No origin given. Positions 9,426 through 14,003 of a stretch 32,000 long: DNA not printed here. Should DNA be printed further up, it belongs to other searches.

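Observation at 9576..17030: PrtD/PrtE-type type I secretion genes followed by a giant, non-RTX, intrinsically disordered protein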

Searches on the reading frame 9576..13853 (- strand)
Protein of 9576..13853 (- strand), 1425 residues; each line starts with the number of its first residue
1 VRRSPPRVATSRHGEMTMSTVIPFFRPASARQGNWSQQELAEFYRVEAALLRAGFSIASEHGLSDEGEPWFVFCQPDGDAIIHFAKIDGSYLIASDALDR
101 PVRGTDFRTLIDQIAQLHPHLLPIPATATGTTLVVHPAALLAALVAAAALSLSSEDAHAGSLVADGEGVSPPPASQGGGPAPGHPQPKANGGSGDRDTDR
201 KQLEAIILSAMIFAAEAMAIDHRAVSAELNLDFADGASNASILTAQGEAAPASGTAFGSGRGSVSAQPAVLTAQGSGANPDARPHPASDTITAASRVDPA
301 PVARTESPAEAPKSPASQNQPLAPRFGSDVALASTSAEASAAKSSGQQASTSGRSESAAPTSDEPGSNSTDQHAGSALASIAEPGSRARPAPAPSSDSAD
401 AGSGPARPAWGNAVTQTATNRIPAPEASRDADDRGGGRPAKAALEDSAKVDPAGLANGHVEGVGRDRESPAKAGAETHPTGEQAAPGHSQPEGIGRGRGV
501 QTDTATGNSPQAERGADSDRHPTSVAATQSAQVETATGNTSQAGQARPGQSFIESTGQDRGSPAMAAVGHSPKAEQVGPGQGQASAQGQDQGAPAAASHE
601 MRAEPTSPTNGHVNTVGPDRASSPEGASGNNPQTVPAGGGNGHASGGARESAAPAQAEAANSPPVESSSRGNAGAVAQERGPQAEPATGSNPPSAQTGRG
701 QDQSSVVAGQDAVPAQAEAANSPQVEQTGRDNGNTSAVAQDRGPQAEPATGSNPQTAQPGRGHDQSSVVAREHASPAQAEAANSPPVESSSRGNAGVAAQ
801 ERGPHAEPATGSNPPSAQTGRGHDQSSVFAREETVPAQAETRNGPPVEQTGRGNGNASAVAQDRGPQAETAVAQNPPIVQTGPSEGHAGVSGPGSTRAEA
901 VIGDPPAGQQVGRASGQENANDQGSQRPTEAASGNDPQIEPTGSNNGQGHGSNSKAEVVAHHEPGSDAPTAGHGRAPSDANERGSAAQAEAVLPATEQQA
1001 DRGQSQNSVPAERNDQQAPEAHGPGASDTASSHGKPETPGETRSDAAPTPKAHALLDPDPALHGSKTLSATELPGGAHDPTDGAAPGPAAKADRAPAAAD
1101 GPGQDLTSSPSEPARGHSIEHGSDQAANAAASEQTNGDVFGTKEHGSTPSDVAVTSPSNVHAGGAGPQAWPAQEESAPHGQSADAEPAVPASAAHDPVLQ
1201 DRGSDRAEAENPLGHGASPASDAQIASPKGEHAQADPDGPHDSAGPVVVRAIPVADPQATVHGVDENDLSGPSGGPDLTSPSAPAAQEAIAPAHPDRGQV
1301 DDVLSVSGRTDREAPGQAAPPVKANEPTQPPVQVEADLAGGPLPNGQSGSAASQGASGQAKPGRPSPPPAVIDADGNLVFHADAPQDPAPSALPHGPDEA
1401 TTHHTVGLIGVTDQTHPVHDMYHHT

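Call 6: search_protein_families(library=pfam, proteins=[window:9576-13853:-], max_evalue=0.01)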
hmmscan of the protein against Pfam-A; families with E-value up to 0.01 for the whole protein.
window:9576-13853:- (1425 aa): 0 families

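Call 7: search_protein_families(library=ncbifam, proteins=[window:9576-13853:-], max_evalue=0.01)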
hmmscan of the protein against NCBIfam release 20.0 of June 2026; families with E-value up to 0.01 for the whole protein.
window:9576-13853:- (1425 aa): 0 families

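Call 10: find_homologous_proteins(query=window:9576-13808:-)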
Query window:9576-13808:- (1410 aa): 81 proteins with E <= 0.001 among 8000 candidates.
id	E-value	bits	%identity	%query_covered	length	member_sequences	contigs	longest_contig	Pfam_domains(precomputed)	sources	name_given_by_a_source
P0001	0.0e+0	2917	99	100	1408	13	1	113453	-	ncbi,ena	ncbi:MAG: hypothetical protein ACAH20_11140 [Methylobacteriaceae bacterium]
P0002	0.0e+0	2631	83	100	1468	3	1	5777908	-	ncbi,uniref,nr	ncbi:hypothetical protein [Methylorubrum extorquens]|uniref:Uncharacterized protein n=1 Tax=Methylor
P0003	0.0e+0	2621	91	100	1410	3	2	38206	-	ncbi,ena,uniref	ncbi:MAG: hypothetical protein MIN69_09860 [Methylorubrum extorquens]|uniref:hypothetical protein n=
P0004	0.0e+0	2602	85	100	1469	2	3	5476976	-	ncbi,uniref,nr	ncbi:hypothetical protein [Methylorubrum extorquens]|uniref:hypothetical protein n=1 Tax=Methylorubr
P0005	0.0e+0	2597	85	100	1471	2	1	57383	-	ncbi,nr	ncbi:hypothetical protein ASF56_22815 [Methylobacterium sp. Leaf122]|nr:hypothetical protein [Methyl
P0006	0.0e+0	2575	89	100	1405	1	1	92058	-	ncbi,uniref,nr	ncbi:hypothetical protein MEX01_42860 [Methylorubrum extorquens]|uniref:hypothetical protein n=1 Tax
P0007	0.0e+0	2565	89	100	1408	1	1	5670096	-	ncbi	ncbi:hypothetical protein [Methylorubrum extorquens]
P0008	0.0e+0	2564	90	100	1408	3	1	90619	-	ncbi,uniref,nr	ncbi:hypothetical protein [Methylorubrum extorquens]|uniref:hypothetical protein n=1 Tax=Methylorubr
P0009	0.0e+0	2543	89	100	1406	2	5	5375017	-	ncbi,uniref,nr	ncbi:UNVERIFIED_ORG: collagen type I/II/III/V/XI/XXIV/XXVII alpha [Methylobacterium sp. SuP10 SLI 27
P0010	0.0e+0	2537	89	100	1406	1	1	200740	-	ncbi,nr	ncbi:hypothetical protein FHR71_004293 [Methylobacterium sp. RAS18]|nr:hypothetical protein [Methylo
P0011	0.0e+0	2524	88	100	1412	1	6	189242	-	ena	-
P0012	0.0e+0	2247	76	59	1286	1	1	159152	-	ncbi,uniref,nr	ncbi:hypothetical protein ASF53_19660 [Methylobacterium sp. Leaf123]|uniref:hypothetical protein n=1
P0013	0.0e+0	1726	71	53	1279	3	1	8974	-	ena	-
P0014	0.0e+0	1708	65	59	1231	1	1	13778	-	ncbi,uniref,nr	ncbi:hypothetical protein [Methylorubrum podarium]|uniref:hypothetical protein n=1 Tax=Methylorubrum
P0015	0.0e+0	1706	69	57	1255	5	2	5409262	-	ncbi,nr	ncbi:hypothetical protein GU700_00890 [Methylobacterium sp. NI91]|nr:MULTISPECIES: hypothetical prot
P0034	3.0e-102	362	52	30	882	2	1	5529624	-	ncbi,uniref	ncbi:hypothetical protein ACFQE0_04890 [Methylobacterium komagatae]|uniref:Uncharacterized protein n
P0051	5.0e-55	206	51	19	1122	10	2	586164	-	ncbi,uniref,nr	ncbi:hypothetical protein [Methylobacterium radiotolerans]|uniref:Uncharacterized protein n=1 Tax=Me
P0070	7.6e-43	165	45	14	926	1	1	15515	PF28068.1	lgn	-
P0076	1.7e-38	151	57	14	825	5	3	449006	-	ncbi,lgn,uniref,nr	ncbi:hypothetical protein GCM10007886_10860 [Methylobacterium gregans]|uniref:Uncharacterized protei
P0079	2.9e-26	110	51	10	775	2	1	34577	-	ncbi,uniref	ncbi:hypothetical protein [Methylobacterium nigriterrae]|uniref:hypothetical protein n=1 Tax=Methylo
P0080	1.4e-24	105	46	8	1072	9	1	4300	PF00353.26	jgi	jgi:RTX calcium-binding nonapeptide repeat (4 copies)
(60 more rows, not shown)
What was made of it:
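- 9576..13802 (-): Giant gene, 1408 aa plus stop: a Methylobacterium-expanded member of the CCNA_01057 family. There are 81 homologues, 775-1471 aa, all annotated 'hypothetical' (call 10).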

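Call 13: find_encoding_contigs(protein=P0034, flank=10000, max_places=2)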
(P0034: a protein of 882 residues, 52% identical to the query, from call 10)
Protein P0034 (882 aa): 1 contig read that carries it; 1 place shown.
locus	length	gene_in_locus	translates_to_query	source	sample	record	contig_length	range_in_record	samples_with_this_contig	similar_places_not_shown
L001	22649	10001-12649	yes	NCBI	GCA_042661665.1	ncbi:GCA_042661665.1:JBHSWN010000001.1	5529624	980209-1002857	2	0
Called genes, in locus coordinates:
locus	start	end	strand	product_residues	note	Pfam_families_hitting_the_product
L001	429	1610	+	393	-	PF02771:Acyl-CoA_dh_N, PF02770:Acyl-CoA_dh_M, PF00441:Acyl-CoA_dh_1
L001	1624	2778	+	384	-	PF02771:Acyl-CoA_dh_N, PF02770:Acyl-CoA_dh_M, PF00441:Acyl-CoA_dh_1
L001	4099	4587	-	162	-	-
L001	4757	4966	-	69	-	-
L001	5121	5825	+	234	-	PF04542:Sigma70_r2, PF22029:PhyR_sigma2, PF08281:Sigma70_r4_2, PF04545:Sigma70_r4 (weak)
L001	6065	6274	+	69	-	-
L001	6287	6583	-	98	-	PF13560:HTH_31, PF12844:HTH_19, PF01381:HTH_3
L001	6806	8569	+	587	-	PF00664:ABC_membrane, PF00005:ABC_tran, PF13304:AAA_21 (faint)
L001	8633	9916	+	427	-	PF25919:BSH_CusB (faint), PF25917:BSH_RND (weak), PF25994:HH_AprE, PF26002:Beta-barrel_AprE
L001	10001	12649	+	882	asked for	-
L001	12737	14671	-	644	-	PF00989:PAS, PF08447:PAS_3, PF08448:PAS_4, PF13426:PAS_9, PF00989:PAS, PF08447:PAS_3, PF08448:PAS_4, PF13426:PAS_9, +6 more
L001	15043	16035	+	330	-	PF05661:DUF808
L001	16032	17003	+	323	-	PF01370:Epimerase, PF05368:NmrA (weak), PF13460:NAD_binding_10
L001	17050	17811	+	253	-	PF00106:adh_short, PF08659:KR (weak), PF13561:adh_short_C2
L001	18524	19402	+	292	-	PF13640:2OG-FeII_Oxy_3, PF13661:2OG-FeII_Oxy_4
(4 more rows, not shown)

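Call 14: find_encoding_contigs(protein=P0051, flank=10000, max_places=2)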
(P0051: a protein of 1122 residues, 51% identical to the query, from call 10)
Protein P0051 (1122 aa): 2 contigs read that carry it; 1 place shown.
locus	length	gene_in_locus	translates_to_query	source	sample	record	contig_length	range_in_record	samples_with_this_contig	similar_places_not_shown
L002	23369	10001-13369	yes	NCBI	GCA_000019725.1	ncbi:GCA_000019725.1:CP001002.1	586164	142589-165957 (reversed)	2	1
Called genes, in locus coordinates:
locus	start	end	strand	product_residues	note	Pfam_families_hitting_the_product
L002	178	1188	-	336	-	PF02195:ParB_N, PF07506:RepB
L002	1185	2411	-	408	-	PF13411:MerR_1 (weak), PF01656:CbiA, PF02374:ArsA_ATPase (faint), PF06564:CBP_BcsQ (weak), PF09140:MipZ, PF10609:ParA (faint), PF13614:AAA_31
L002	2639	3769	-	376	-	PF03428:RP-C, PF11800:RP-C_C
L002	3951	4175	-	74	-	-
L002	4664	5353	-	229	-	PF04542:Sigma70_r2, PF22029:PhyR_sigma2, PF08281:Sigma70_r4_2, PF04545:Sigma70_r4 (weak)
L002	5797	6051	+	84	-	-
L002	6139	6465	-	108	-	PF12844:HTH_19 (weak), PF13560:HTH_31, PF01381:HTH_3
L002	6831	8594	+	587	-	PF00664:ABC_membrane, PF00005:ABC_tran, PF13304:AAA_21 (faint)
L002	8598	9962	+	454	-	PF25919:BSH_CusB (faint), PF00364:Biotin_lipoyl (faint), PF25917:BSH_RND (weak), PF25994:HH_AprE, PF26002:Beta-barrel_AprE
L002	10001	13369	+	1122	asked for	-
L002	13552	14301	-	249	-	PF04542:Sigma70_r2, PF22029:PhyR_sigma2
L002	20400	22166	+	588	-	PF00999:Na_H_Exchanger, PF02254:TrkA_N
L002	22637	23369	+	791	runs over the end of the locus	PF01751:Toprim, PF01131:Topoisom_bac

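Call 15: find_encoding_contigs(protein=P0079, flank=10000, max_places=2)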
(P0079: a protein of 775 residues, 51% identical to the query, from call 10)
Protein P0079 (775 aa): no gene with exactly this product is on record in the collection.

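Call 16: find_encoding_contigs(protein=P0070, flank=10000, max_places=2)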
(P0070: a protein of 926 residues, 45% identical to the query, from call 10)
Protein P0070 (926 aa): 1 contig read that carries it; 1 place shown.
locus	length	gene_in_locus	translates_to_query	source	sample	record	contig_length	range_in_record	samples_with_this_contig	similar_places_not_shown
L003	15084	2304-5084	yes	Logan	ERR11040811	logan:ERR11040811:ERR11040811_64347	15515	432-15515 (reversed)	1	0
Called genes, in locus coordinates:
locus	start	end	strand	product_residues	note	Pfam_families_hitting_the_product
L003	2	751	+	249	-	?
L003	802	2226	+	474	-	PF25919:BSH_CusB (faint), PF25917:BSH_RND, PF25973:BSH_CzcB (weak), PF25984:BSH_YknX (weak), PF25994:HH_AprE, PF26002:Beta-barrel_AprE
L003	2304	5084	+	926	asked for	PF28068:Scy (weak)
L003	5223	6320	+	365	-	-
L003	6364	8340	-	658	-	PF04724:Glyco_transf_17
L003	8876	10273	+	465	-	PF13688:Reprolysin_5 (weak), PF00413:Peptidase_M10, PF13946:DUF4214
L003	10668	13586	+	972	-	PF13439:Glyco_transf_4 (faint), PF20706:GT4-conflict, PF00534:Glycos_transf_1, PF13692:Glyco_trans_1_4, PF20706:GT4-conflict (weak), PF00534:Glycos_transf_1, PF13692:Glyco_trans_1_4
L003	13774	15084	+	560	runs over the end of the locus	PF05050:Methyltransf_21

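Call 17: find_encoding_contigs(protein=P0080, flank=10000, max_places=3)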
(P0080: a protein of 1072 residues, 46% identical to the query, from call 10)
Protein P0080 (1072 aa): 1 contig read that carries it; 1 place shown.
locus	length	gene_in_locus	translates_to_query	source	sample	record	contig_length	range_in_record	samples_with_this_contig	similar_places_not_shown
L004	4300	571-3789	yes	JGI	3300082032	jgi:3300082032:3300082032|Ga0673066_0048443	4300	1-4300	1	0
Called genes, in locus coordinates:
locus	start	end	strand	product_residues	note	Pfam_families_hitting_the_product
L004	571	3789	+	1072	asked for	PF00353:HemolysinCabind (faint)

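Call 18: find_encoding_contigs(protein=P0076, flank=10000, max_places=2)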
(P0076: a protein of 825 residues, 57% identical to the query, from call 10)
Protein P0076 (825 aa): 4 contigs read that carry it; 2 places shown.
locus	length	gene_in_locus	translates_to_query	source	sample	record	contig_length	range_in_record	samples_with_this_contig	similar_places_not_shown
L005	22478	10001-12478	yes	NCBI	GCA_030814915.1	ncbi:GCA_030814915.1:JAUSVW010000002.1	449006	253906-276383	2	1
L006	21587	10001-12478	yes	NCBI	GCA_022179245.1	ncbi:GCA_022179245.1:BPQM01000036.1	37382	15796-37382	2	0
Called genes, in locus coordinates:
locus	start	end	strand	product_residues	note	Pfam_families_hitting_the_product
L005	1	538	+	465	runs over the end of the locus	PF00067:p450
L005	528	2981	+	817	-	PF08448:PAS_4 (weak), PF00990:GGDEF, PF00563:EAL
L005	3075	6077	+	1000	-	PF01590:GAF, PF00989:PAS, PF08448:PAS_4, PF13426:PAS_9, PF00989:PAS, PF08447:PAS_3, PF08447:PAS_3, PF07536:HWE_HK, +5 more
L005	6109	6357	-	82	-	-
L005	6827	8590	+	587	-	PF00664:ABC_membrane (weak), PF00005:ABC_tran, PF13304:AAA_21 (faint)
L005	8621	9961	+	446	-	PF25919:BSH_CusB (faint), PF25973:BSH_CzcB (faint), PF25994:HH_AprE, PF26002:Beta-barrel_AprE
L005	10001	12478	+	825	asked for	-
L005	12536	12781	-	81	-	-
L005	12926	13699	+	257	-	PF04542:Sigma70_r2, PF22029:PhyR_sigma2, PF08281:Sigma70_r4_2, PF04545:Sigma70_r4 (weak)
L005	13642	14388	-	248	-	-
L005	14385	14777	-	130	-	-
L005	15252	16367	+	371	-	PF00149:Metallophos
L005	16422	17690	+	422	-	PF00939:Na_sulph_symp, PF02040:ArsB, PF03600:CitMHS, PF07158:MatC_N (weak)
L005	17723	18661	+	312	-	PF04657:DMT_YdcZ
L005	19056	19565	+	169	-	PF04542:Sigma70_r2, PF08281:Sigma70_r4_2, PF04545:Sigma70_r4 (weak)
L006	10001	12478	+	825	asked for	-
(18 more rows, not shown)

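Call 36: search_protein_families(library=pfam, proteins=[P0080, P0070], max_evalue=0.1)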
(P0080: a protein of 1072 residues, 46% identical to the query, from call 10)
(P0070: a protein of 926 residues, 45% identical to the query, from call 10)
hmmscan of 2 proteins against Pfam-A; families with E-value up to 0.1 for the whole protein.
P0080 (1072 aa): 1 family
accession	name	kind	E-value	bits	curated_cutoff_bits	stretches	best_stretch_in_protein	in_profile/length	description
PF00353.25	HemolysinCabind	-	1e-06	29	23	1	838-865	9-36/36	RTX calcium-binding nonapeptide repeat (4 copies)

P0070 (926 aa): 0 families

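Call 99: search_protein_families(library=padloc, proteins=[window:9576-13802:-], max_evalue=0.01)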
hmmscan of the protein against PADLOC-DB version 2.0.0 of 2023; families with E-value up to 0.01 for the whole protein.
window:9576-13802:- (1408 aa): 0 families
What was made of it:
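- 9576..13802 (-): No Pfam, NCBIfam or PADLOC hit (calls 6, 7, 99).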
